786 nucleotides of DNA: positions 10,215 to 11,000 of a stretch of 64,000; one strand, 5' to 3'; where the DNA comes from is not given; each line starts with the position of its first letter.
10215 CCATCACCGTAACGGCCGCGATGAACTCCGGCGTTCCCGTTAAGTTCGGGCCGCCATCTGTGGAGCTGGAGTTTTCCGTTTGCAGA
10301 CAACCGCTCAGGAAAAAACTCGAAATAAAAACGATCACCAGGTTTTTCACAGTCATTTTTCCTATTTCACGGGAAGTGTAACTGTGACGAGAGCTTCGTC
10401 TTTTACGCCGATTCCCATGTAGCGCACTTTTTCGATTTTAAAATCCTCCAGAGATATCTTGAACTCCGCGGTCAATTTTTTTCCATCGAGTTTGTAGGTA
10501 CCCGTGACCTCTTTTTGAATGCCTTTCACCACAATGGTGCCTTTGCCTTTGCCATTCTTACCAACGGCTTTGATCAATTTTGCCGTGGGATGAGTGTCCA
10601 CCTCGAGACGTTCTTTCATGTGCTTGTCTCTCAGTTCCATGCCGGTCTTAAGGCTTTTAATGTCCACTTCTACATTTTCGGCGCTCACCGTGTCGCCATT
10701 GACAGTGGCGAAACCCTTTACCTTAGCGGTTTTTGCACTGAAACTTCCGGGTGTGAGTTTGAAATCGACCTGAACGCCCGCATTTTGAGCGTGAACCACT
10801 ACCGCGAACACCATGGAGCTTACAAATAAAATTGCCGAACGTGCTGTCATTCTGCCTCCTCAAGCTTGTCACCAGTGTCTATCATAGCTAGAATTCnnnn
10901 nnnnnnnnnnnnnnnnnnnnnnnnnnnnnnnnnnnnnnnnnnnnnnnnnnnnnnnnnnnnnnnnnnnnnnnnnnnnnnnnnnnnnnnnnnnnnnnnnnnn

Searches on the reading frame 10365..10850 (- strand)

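Call 73: search_protein_families(library=pfam, proteins=[window:10365-10850:-], max_evalue=0.0001)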
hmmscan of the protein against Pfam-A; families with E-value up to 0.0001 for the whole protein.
window:10365-10850:- (162 aa): 1 family
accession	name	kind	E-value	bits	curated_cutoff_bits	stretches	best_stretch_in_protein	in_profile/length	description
PF04264.18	YceI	-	1.7e-14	54.9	23.7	1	35-158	20-147/150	YceI-like domain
